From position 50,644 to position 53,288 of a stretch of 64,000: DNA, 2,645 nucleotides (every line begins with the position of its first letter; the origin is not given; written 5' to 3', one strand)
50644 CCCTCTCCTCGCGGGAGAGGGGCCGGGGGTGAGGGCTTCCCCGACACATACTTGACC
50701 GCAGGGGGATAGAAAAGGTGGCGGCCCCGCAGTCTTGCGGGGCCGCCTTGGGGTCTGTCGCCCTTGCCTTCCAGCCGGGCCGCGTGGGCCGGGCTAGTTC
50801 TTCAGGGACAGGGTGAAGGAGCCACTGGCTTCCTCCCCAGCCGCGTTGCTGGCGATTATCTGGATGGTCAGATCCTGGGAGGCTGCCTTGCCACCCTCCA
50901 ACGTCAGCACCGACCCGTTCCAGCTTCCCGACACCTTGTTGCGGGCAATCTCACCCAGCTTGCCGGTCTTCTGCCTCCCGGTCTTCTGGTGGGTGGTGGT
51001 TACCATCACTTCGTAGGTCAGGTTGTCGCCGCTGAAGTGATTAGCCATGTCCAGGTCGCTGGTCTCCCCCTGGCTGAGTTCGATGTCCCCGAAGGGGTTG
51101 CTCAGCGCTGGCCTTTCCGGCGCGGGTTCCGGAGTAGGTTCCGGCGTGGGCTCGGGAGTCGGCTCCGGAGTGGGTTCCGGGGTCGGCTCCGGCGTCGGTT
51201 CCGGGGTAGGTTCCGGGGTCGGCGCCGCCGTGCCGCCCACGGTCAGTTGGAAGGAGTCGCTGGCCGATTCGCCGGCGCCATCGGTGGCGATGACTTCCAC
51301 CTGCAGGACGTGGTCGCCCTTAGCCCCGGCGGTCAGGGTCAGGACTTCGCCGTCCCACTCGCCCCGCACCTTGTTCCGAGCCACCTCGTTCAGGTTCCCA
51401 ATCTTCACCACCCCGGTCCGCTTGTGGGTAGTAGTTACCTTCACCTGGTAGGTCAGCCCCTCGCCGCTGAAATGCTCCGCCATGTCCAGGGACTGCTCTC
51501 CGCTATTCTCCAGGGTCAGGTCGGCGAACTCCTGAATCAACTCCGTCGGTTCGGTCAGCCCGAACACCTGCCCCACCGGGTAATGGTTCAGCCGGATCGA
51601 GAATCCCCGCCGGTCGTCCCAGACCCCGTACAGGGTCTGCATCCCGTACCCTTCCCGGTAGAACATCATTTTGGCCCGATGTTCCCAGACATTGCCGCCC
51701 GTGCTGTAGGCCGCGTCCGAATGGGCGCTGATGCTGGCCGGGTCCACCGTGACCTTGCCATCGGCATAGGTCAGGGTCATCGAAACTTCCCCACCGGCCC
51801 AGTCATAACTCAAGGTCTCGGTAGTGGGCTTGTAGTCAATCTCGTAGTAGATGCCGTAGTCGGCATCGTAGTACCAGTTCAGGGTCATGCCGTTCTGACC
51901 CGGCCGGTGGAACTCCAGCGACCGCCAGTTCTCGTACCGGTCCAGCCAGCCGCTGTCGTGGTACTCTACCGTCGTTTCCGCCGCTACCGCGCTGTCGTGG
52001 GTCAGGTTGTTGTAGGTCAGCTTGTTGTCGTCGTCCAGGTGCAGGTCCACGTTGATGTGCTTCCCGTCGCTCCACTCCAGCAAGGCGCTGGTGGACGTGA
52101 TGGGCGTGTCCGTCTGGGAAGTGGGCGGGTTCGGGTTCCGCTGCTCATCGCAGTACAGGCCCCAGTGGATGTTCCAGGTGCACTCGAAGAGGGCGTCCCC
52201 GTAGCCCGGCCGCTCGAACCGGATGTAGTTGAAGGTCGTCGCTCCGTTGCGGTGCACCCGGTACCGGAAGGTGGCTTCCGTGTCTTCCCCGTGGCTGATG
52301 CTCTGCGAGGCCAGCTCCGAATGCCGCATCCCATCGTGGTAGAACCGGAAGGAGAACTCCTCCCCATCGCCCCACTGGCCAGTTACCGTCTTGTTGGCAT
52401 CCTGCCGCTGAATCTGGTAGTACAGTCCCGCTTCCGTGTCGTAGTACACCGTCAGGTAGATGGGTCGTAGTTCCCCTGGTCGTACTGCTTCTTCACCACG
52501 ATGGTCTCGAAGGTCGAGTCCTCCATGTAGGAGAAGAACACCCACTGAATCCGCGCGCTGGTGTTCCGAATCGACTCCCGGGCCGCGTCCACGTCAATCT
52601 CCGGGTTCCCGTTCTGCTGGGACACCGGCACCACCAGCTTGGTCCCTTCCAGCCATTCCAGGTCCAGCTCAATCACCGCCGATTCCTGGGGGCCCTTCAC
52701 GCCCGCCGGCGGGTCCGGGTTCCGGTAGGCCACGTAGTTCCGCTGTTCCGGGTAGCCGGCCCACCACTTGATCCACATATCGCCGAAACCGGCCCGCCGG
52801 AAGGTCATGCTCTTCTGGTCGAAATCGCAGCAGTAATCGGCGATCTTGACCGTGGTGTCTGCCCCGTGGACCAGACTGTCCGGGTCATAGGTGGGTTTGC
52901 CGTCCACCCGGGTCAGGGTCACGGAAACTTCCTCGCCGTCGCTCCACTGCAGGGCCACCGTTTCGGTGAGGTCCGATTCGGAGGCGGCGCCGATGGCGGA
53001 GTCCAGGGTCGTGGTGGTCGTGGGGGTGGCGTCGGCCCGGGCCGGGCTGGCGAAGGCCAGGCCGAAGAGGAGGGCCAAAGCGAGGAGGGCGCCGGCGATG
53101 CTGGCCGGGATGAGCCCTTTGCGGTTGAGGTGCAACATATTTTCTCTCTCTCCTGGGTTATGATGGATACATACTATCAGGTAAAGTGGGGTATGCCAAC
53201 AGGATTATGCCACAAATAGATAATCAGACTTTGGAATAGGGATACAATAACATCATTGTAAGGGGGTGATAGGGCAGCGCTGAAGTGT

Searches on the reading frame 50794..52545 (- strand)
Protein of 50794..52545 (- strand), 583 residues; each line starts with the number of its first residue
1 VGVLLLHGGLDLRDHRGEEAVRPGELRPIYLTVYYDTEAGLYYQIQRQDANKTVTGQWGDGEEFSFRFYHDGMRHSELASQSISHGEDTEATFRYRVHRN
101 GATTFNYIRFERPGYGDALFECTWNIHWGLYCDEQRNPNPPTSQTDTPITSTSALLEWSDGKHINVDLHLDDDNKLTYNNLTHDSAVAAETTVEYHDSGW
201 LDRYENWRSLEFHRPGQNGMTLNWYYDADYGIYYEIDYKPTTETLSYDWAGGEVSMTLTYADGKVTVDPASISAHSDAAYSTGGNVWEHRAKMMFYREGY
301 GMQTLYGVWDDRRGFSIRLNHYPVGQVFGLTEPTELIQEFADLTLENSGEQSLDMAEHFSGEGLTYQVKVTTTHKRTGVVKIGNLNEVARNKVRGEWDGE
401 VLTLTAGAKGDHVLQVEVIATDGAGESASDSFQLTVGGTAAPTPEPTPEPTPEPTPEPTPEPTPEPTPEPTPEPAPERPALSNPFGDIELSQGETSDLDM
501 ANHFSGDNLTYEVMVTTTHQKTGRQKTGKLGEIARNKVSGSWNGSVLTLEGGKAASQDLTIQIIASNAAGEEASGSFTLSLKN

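Call 7: search_protein_families(library=pfam, max_evalue=1, proteins=[window:50794-52545:-])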
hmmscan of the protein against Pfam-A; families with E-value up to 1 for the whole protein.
window:50794-52545:- (583 aa): 7 families
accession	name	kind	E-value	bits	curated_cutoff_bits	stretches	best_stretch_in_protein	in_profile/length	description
PF05887.16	Trypan_PARP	-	9.7e-07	29.3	100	1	435-477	54-110/134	Procyclic acidic repetitive protein (PARP)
PF16031.10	TonB_N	-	0.0009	20.3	33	1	441-478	38-80/138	TonB polyproline region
PF12892.13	FctA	-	0.024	15.9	22.1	1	50-114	3-63/120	Spy0128-like isopeptide containing domain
PF17780.6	OCRE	-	0.079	13.4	24.7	1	34-59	14-39/52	OCRE domain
PF22352.2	K319L-like_PKD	-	0.088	13.3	27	0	341-377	40-75/84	K319L-like, PKD domain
PF00041.27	fn3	-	0.73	10.5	25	0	210-259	6-54/84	Fibronectin type III domain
PF05345.18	He_PIG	-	0.82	10.6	24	0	413-436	72-95/96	Putative Ig domain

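Call 8: search_protein_families(library=ncbifam, max_evalue=1, proteins=[window:50794-52545:-])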
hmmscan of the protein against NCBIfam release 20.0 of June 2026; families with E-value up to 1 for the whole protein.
window:50794-52545:- (583 aa): 12 families
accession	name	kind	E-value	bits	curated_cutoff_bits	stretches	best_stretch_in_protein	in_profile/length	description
NF037973.1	metallo_SslE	exception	6.4e-09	33.7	3000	1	433-479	37-91/1519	lipoprotein metalloprotease SslE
NF008084.0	PRK10819.1-5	equivalog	1.5e-06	28.3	315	1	440-477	63-101/249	TonB system transport protein TonB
NF033845.1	MSCRAMM_ClfB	exception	3e-06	25.5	999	1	423-487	531-595/871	MSCRAMM family adhesin clumping factor ClfB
NF007285.1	PRK09752.1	equivalog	0.00042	18.1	1459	1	446-475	920-949/1250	AIDA-I family autotransporter adhesin YfaL/EhaC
NF033186.1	internalin_K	exception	0.00048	18.7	1100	1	440-475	508-541/604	class 1 internalin InlK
TIGR04526.1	predic_Ig_block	subfamily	0.003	16.5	150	1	444-485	80-124/693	putative immunoglobulin-blocking virulence protein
NF008082.0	PRK10819.1-3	equivalog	0.0087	15.9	265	1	440-477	66-102/242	TonB system transport protein TonB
TIGR02927.1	SucB_Actino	equivalog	0.011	14.5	423.45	1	436-478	204-253/579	2-oxoglutarate dehydrogenase, E2 component, dihydrolipoamide succinyltransferase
NF011521.0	PRK14960.1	equivalog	0.016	13.6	1228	1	442-476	407-444/702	DNA polymerase III subunit gamma/tau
NF033930.1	pneumo_PspA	exception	0.019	13.7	850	1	442-480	356-395/659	pneumococcal surface protein A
NF005848.0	PRK07764.2-4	equivalog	0.061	11.9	1259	1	420-477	390-445/827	DNA polymerase III subunit gamma and tau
NF041335.1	surf_glcprot_Halo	equivalog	0.34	8.9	1100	1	429-472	797-840/862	ArtA-dependent S-layer glycoprotein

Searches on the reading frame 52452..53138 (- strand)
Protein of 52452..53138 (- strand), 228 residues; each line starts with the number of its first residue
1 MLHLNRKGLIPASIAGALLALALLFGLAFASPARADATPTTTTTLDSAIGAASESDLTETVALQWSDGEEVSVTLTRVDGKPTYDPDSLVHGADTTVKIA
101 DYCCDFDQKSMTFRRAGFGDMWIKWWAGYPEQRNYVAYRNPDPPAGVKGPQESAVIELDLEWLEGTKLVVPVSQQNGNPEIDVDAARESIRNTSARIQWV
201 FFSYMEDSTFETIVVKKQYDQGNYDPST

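Call 7: search_protein_families(library=pfam, max_evalue=1, proteins=[window:52452-53138:-])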
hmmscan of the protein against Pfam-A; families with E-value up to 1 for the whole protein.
window:52452-53138:- (228 aa): 0 families

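Call 8: search_protein_families(library=ncbifam, max_evalue=1, proteins=[window:52452-53138:-])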
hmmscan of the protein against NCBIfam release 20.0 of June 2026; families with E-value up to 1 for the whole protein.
window:52452-53138:- (228 aa): 1 family
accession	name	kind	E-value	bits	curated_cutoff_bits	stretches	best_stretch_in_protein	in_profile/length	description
NF051432.1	PepSY_MTB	domain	0.033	14.7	60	1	11-81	9-82/101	PepSY domain-containing protein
